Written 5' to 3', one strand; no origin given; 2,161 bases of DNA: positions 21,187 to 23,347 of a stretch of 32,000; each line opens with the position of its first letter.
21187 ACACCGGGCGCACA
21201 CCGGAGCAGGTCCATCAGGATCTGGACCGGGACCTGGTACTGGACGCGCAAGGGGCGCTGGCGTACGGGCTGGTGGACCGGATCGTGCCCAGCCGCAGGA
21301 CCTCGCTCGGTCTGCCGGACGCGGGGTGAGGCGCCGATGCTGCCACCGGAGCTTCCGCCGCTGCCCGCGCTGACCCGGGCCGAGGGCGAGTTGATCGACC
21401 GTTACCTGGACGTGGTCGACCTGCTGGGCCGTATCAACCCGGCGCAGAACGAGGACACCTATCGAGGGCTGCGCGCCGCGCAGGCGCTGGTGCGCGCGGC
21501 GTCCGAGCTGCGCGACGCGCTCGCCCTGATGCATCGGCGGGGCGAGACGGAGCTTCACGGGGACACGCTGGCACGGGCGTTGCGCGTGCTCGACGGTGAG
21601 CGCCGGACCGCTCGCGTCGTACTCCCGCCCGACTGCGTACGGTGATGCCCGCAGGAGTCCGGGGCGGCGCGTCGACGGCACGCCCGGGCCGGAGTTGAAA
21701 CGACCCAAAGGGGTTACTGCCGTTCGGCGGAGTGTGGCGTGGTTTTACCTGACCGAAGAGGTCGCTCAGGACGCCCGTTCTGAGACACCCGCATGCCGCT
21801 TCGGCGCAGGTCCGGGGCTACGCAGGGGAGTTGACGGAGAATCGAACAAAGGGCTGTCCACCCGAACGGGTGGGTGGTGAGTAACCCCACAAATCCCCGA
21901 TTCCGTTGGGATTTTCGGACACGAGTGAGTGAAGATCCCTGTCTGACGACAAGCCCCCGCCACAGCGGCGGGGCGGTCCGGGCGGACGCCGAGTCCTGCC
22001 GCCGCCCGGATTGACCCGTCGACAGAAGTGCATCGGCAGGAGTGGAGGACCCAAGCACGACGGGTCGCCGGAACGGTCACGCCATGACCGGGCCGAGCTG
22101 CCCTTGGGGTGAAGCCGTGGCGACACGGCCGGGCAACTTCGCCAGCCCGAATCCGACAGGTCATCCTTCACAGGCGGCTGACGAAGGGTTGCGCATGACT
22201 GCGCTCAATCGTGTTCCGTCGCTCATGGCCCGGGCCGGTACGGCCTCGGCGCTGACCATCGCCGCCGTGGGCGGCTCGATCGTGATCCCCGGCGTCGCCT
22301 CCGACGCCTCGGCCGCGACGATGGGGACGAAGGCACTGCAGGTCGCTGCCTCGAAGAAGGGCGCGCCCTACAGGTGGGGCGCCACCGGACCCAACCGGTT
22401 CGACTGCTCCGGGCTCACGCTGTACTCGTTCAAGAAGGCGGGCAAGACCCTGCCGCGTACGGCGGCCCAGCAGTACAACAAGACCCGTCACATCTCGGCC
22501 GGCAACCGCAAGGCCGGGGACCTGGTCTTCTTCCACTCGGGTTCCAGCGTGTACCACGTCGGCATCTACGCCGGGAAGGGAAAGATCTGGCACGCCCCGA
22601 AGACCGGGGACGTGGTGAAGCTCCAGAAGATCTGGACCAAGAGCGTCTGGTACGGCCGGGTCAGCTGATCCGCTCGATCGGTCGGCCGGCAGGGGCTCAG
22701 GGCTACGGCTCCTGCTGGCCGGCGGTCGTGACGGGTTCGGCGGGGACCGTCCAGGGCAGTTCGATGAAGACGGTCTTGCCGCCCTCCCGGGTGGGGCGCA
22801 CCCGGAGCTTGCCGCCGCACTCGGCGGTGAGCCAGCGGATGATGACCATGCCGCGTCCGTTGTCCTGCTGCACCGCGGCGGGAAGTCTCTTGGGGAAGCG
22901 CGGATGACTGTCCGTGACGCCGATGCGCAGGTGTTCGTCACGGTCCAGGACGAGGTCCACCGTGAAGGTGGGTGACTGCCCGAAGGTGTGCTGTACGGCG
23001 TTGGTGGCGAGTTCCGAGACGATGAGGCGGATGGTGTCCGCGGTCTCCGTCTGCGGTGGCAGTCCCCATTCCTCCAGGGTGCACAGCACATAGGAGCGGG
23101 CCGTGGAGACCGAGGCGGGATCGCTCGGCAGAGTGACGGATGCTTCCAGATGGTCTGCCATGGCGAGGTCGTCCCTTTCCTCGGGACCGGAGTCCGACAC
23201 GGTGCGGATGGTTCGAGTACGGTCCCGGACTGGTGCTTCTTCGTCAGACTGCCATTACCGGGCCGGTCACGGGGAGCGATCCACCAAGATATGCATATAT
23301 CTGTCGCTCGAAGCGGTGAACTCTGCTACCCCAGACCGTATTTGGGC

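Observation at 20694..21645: ClpP paralogue with His->Gln and a displaced Ser in the catalytic motifs, plus a tightly coupled unknown 102-aa protein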

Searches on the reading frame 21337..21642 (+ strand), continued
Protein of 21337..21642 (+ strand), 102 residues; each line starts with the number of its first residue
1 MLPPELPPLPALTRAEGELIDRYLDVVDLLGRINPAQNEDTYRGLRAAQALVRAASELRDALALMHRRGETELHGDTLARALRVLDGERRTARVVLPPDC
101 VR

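Call 54: search_solved_structures(query=A1, max_evalue=5)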
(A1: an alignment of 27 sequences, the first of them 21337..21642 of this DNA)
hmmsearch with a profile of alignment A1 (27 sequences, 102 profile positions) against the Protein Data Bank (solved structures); distinct sequences matched with E-value up to 5: 9.
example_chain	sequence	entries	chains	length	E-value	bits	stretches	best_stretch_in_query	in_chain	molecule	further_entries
4rv1_A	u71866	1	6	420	8.6e-11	45.1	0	45-79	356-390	Engineered Protein OR497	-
4hxt_A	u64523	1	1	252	7.1e-07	32.5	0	45-79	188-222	De Novo Protein OR329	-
3ox6_A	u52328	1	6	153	0.5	13.8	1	52-90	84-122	Calcium-binding protein 1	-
2k7c_A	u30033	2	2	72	0.79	13.1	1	55-91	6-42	Calcium-binding protein 1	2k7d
3q8n_A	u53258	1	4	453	0.94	12.9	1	21-63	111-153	4-aminobutyrate transaminase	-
4hb1_A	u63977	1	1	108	1.3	12.4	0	49-89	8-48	DHP1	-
3ox5_A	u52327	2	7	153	1.3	12.4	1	52-90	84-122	Calcium-binding protein 1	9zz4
2lan_A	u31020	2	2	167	1.6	12.2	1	52-90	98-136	Calcium-binding protein 1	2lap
8fbn_A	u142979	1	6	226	4.1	10.8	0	25-57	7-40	KWOCA_73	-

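Call 57: fold_search(model_id=the predicted structure, library=viral)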
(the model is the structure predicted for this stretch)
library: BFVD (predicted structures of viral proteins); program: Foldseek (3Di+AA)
matches with E <= 10: 256; with E <= 0.001: 0
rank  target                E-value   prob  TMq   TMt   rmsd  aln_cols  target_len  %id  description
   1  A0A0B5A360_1          6.0e-01  0.85  0.48  0.06  19.0        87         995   17  Tape measure protein [Mycobacterium phage Cosmo]
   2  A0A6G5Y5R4            7.5e-01  0.77  0.50  0.56   4.2        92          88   17  (no name in the UniProt tables at hand)
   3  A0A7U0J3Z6            1.2e+00  0.57  0.45  0.49   5.7        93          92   13  (no name in the UniProt tables at hand)
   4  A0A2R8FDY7            1.2e+00  0.33  0.39  0.21   5.9        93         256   16  BHLH domain-containing protein [Brazilian cedratvirus IHUMI]
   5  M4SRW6                1.2e+00  0.85  0.53  0.63  10.0        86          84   15  (no name in the UniProt tables at hand)
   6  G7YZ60                1.2e+00  0.66  0.50  0.15   7.1        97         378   14  (no name in the UniProt tables at hand)
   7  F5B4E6                1.2e+00  0.47  0.40  0.17   6.9        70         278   20  (no name in the UniProt tables at hand)
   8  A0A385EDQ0            1.4e+00  0.38  0.42  0.33   6.0        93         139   19  Uncharacterized protein [Caulobacter phage CcrPW]
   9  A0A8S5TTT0            1.4e+00  0.33  0.36  0.43   5.4        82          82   16  Uncharacterized protein [Siphoviridae sp. ct5jB2]
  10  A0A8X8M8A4            1.8e+00  0.30  0.41  0.31  13.0        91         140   19  (no name in the UniProt tables at hand)
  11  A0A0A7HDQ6            1.9e+00  0.82  0.46  0.73   3.0        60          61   18  Uncharacterized protein [Escherichia phage vB_EcoM_VR25]
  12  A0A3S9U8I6            1.9e+00  0.33  0.48  0.45  12.8       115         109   14  (no name in the UniProt tables at hand)
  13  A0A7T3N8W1            2.1e+00  0.51  0.52  0.47  10.0       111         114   13  (no name in the UniProt tables at hand)
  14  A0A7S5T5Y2            2.1e+00  0.20  0.37  0.15   5.1        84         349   13  (no name in the UniProt tables at hand)
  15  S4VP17                2.1e+00  0.12  0.29  0.13  12.9       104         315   23  Uncharacterized protein [Pandoravirus dulcis]
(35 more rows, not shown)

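Call 61: find_homologous_proteins(query=A1, max_evalue=0.001)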
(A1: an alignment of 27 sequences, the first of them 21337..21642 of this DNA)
Query A1 (27 sequences) (102 aa, profile of the alignment): 1617 proteins with E <= 0.001 among 8000 candidates; the best 120 are listed.
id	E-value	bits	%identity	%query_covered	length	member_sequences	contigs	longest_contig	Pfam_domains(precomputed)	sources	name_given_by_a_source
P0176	3.3e-42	161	85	98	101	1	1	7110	-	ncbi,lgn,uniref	ncbi:hypothetical protein [Streptomyces sp. NPDC004658]|uniref:hypothetical protein n=1 Tax=Streptom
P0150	3.9e-42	160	90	96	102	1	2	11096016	-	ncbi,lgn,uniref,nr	ncbi:hypothetical protein [Streptomyces sp. NBC_01092]|uniref:hypothetical protein n=1 Tax=Streptomy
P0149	6.1e-42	160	90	96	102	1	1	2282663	-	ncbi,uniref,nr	ncbi:hypothetical protein EAO75_26040 [Streptomyces sp. uw30]|uniref:hypothetical protein n=1 Tax=St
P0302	6.8e-42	160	82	99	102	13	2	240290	-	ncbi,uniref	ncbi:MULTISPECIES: hypothetical protein [Streptomyces]|uniref:hypothetical protein n=1 Tax=Streptomy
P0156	7.5e-42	159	88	97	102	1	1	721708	-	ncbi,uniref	ncbi:hypothetical protein [Streptomyces sp. NPDC001480]|uniref:hypothetical protein n=1 Tax=Streptom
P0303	7.6e-42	159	88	84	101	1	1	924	-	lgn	-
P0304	7.8e-42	159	81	99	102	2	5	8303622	-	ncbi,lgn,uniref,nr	ncbi:hypothetical protein ME763_30620 [Streptomyces murinus]|uniref:hypothetical protein n=1 Tax=Str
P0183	7.9e-42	159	90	84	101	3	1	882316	-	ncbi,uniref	ncbi:hypothetical protein ACFYO2_07970 [Streptomyces sp. NPDC006602]|uniref:hypothetical protein n=1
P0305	7.9e-42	159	82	87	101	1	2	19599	-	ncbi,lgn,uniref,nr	ncbi:hypothetical protein C3489_35745 [Streptomyces sp. Ru71]|uniref:hypothetical protein n=1 Tax=St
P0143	8.0e-42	159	91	96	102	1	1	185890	-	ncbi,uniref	ncbi:hypothetical protein ABT121_27135 [Streptomyces sp. NPDC001928]|uniref:hypothetical protein n=1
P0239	8.1e-42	159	86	95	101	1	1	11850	-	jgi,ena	-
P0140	8.3e-42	159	89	98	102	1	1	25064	-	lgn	-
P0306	9.3e-42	159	83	88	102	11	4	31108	-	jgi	jgi:hypothetical protein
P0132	9.7e-42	159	91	87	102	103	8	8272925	-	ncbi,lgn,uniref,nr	ncbi:hypothetical protein [Streptomyces collinus]|uniref:Uncharacterized protein n=1 Tax=Streptomyce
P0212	1.0e-41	159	84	98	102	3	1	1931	-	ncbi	-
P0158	5.3e-41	157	85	98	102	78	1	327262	-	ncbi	ncbi:hypothetical protein [Streptomyces sp. NPDC001537]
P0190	5.7e-41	157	85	99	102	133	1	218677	-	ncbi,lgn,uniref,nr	ncbi:hypothetical protein G3I77_29230 [Streptomyces sp. D2-8]|uniref:hypothetical protein n=1 Tax=St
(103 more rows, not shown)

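Call 62: list_cluster_members(proteins=[P0190, P0222, P0132, P0158])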
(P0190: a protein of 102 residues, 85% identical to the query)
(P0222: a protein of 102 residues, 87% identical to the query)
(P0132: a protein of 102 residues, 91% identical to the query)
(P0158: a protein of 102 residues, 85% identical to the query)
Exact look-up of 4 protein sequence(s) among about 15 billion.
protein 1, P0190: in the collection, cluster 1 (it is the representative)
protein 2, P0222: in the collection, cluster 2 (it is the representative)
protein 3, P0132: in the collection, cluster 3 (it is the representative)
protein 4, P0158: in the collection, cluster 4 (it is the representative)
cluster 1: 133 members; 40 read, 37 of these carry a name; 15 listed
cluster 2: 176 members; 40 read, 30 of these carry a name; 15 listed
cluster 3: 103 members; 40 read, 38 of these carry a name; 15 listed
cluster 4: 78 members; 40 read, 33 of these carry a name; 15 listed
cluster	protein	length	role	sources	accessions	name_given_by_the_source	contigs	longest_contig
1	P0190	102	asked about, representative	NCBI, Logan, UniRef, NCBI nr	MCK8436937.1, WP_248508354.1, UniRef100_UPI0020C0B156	hypothetical protein G3I77_29230 [Streptomyces sp. D2-8] | hypothetical protein n=1 Tax=Streptomyces sp. D2-8 TaxID=2707767 RepID=UPI0020C0B156 | hypothetical protein [Streptomyces sp. D2-8]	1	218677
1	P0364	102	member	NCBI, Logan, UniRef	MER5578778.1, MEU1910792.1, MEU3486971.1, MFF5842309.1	hypothetical protein [Streptomyces massasporeus] | hypothetical protein n=1 Tax=Streptomyces massasporeus TaxID=67324 RepID=UPI00331A8DD9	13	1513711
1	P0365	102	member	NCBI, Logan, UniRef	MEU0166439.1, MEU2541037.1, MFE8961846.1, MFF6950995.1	hypothetical protein ACFZAD_20370 [Streptomyces iakyrus] | Uncharacterized protein n=1 Tax=Streptomyces iakyrus TaxID=68219 RepID=A0ABW8FEW5_9ACTN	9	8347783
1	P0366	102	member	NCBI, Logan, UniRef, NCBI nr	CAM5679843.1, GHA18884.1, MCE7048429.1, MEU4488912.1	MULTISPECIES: hypothetical protein [Streptomyces] | Uncharacterized protein n=1 Tax=Streptomyces purpurascens TaxID=1924 ... | hypothetical protein [Streptomyces purpurascens]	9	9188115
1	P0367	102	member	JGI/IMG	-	hypothetical protein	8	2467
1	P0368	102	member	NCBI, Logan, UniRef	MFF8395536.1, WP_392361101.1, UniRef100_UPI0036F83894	hypothetical protein [Streptomyces sp. NPDC016172] | hypothetical protein n=1 Tax=Streptomyces sp. NPDC016172 TaxID=3364964 RepID=UPI0036F83894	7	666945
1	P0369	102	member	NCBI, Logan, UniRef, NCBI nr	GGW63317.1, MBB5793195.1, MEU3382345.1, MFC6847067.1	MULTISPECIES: hypothetical protein [Streptomyces] | Uncharacterized protein n=1 Tax=Streptomyces caelestis TaxID=36816 RepID=A0A7W9LR84_9ACTN | hypothetical protein [Streptomyces caelestis]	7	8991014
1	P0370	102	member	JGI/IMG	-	hypothetical protein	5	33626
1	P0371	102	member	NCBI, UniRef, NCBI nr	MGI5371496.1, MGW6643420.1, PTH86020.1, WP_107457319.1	hypothetical protein C9J60_22940 [Streptomyces sp. A244] | hypothetical protein n=1 Tax=Streptomyces TaxID=1883 RepID=UPI000D19F62C | hypothetical protein [Streptomyces sp. A244]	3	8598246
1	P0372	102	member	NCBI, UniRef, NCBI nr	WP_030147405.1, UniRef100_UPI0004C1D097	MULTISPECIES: hypothetical protein [unclassified Streptomyces] | hypothetical protein n=1 Tax=unclassified Streptomyces TaxID=2593676 RepID=UPI0004C1D097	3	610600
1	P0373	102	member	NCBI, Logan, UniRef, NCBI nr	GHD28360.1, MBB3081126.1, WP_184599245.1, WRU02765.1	hypothetical protein GCM10010313_69010 [Streptomyces violarus] | Uncharacterized protein n=1 Tax=Streptomyces violarus TaxID=67380 RepID=A0A7W4ZZ65_9ACTN | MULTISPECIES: hypothetical protein [Streptomyces]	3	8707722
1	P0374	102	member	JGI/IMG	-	hypothetical protein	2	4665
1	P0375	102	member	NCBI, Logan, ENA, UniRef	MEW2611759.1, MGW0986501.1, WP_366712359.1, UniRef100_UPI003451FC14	hypothetical protein AB0937_16460 [Streptomyces sp. NPDC047880] | hypothetical protein n=1 Tax=Streptomyces sp. NPDC047880 TaxID=3155626 RepID=UPI003451FC14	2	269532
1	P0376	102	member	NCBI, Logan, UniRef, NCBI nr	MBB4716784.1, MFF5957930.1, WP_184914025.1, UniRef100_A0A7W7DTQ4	hypothetical protein [Streptomyces luteogriseus] | Uncharacterized protein n=1 Tax=Streptomyces luteogriseus TaxID=68233 ...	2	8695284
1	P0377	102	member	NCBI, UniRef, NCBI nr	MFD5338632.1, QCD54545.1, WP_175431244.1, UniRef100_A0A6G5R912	hypothetical protein [Streptomyces hawaiiensis] | Uncharacterized protein n=1 Tax=Streptomyces hawaiiensis TaxID=67305 ...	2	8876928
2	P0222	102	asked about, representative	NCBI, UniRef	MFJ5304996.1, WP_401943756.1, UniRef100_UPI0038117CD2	hypothetical protein [Streptomyces sp. NPDC088350] | hypothetical protein n=1 Tax=Streptomyces sp. NPDC088350 TaxID=3365854 RepID=UPI0038117CD2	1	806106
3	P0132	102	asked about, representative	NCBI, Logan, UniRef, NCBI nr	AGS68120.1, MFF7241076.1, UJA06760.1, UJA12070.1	hypothetical protein [Streptomyces collinus] | Uncharacterized protein n=1 Tax=Streptomyces collinus (strain DSM 40733 / Tue 365) ...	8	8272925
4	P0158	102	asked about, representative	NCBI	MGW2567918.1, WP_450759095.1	hypothetical protein [Streptomyces sp. NPDC001537]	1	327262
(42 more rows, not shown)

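Call 63: find_encoding_contigs(protein=P0377, flank=3000, max_places=1)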
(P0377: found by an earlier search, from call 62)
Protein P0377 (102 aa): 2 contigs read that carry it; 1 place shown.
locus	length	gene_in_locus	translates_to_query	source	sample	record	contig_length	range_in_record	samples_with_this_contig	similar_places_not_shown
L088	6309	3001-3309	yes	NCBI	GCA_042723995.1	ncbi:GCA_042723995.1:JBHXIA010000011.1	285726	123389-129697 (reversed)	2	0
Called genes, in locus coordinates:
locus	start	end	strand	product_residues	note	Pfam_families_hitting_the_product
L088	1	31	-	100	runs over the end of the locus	PF00547:Urease_gamma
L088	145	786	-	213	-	PF00440:TetR_N, PF13977:TetR_C_6 (weak)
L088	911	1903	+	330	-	PF12698:ABC2_membrane_3 (weak)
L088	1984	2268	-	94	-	PF02604:PhdYeFM_antitox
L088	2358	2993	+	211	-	PF00574:CLP_protease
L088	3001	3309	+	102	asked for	-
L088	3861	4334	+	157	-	PF00877:NLPC_P60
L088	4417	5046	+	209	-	PF19853:DUF6328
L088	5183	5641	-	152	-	PF13581:HATPase_c_2, PF02518:HATPase_c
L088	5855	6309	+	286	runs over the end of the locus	PF01381:HTH_3, PF13560:HTH_31, PF19054:DUF5753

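Call 68: search_protein_families(library=padloc, proteins=[window:21337-21642:+], max_evalue=0.01)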
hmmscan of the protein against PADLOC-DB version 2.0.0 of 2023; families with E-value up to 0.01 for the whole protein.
window:21337-21642:+ (102 aa): 0 families

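Call 69: search_protein_families(library=phrogs, proteins=[window:21337-21642:+], max_evalue=0.01)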
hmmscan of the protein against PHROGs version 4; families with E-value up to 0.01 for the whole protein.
window:21337-21642:+ (102 aa): 0 families

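Call 89: find_encoding_contigs(protein=P0253, flank=3000, max_places=1)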
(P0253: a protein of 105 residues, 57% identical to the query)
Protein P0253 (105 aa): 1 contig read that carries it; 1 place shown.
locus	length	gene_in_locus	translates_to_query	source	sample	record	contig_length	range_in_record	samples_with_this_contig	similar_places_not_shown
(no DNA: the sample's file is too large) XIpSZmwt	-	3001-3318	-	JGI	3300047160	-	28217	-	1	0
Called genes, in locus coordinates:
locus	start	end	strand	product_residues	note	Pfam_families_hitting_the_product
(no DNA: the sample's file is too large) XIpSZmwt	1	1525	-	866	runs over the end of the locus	PF02702:KdpD, PF00582:Usp, PF13493:DUF4118, PF00512:HisKA, PF02518:HATPase_c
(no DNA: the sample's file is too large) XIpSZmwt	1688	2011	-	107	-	PF02604:PhdYeFM_antitox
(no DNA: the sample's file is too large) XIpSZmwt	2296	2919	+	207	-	PF00574:CLP_protease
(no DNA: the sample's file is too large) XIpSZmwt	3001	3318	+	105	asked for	-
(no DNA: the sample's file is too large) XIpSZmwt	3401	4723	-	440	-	PF03055:RPE65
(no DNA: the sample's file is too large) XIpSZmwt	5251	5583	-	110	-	PF13601:HTH_34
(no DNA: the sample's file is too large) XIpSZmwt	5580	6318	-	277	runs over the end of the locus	-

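Call 90: find_encoding_contigs(protein=P0255, flank=3000, max_places=1)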
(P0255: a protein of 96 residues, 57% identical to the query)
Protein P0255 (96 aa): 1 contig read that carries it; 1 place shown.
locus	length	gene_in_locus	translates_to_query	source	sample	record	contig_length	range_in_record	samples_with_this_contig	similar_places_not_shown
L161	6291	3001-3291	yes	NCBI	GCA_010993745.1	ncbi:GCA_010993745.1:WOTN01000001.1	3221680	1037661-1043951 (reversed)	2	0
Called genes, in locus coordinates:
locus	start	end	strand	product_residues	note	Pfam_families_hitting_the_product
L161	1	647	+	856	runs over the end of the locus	PF13191:AAA_16, PF00196:GerE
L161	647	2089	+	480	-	PF00515:TPR_1 (faint), PF07719:TPR_2 (faint), PF13181:TPR_8 (faint), PF13371:TPR_9 (faint), PF13414:TPR_11 (faint), PF13428:TPR_14 (faint), PF13432:TPR_16, PF14559:TPR_19 (weak), +1 more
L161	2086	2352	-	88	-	PF02604:PhdYeFM_antitox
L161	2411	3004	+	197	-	PF00574:CLP_protease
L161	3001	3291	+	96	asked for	-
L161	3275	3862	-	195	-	PF00440:TetR_N (weak)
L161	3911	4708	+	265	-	PF13489:Methyltransf_23, PF08241:Methyltransf_11, PF08242:Methyltransf_12, PF13649:Methyltransf_25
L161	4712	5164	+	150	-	PF13302:Acetyltransf_3 (weak), PF00583:Acetyltransf_1, PF13673:Acetyltransf_10 (weak), PF13508:Acetyltransf_7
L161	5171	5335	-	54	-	-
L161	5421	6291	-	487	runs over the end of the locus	PF01425:Amidase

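Call 91: find_encoding_contigs(protein=P0258, flank=3000, max_places=1)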
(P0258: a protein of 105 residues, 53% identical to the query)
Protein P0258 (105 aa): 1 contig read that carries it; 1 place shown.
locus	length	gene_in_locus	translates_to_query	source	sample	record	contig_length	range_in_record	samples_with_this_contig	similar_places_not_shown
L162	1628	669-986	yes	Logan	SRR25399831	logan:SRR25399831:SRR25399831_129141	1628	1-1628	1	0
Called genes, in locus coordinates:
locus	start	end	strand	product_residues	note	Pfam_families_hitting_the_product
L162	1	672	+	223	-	?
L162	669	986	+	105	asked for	-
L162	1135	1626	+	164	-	?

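Call 92: find_encoding_contigs(protein=P0259, flank=3000, max_places=1)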
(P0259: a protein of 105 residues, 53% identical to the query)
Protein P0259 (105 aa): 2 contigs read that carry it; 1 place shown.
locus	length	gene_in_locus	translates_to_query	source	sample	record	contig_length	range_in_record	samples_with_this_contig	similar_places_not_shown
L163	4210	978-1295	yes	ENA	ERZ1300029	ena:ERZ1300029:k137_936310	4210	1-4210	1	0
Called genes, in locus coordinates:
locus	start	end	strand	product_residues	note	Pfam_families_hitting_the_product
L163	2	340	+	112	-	?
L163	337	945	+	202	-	PF00075:RNase_H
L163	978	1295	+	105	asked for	-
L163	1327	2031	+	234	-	-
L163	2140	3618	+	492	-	PF00083:Sugar_tr, PF07690:MFS_1, PF12832:MFS_1_like, PF13347:MFS_2 (weak), PF07690:MFS_1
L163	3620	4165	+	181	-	PF00440:TetR_N, PF21597:TetR_C_43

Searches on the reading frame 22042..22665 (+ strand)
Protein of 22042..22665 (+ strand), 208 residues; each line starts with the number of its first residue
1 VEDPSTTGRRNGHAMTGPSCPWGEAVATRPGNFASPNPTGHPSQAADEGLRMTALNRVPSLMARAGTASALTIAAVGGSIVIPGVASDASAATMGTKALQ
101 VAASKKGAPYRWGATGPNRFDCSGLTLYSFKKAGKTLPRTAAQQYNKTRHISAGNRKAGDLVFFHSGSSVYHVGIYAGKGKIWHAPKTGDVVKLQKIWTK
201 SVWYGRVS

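Call 56: search_protein_families(library=pfam, proteins=[window:22042-22665:+], max_evalue=0.001)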
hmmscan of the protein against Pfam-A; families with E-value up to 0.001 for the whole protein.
window:22042-22665:+ (208 aa): 1 family
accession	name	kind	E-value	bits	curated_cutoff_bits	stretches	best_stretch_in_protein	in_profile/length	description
PF00877.26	NLPC_P60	-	3e-27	95.1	23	1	107-198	1-92/105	NlpC/P60 family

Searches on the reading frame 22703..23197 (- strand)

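Call 56: search_protein_families(library=pfam, proteins=[window:22703-23197:-], max_evalue=0.001)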
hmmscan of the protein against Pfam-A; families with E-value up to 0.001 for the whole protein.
window:22703-23197:- (164 aa): 2 families
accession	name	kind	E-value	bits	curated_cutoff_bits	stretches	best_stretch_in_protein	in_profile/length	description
PF13581.12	HATPase_c_2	-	6.3e-14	52.5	27.4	1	23-143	1-123/127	Histidine kinase-like ATPase domain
PF02518.31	HATPase_c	-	1.6e-11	45.1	26.4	1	53-149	3-109/111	Histidine kinase-, DNA gyrase B-, and HSP90-like ATPase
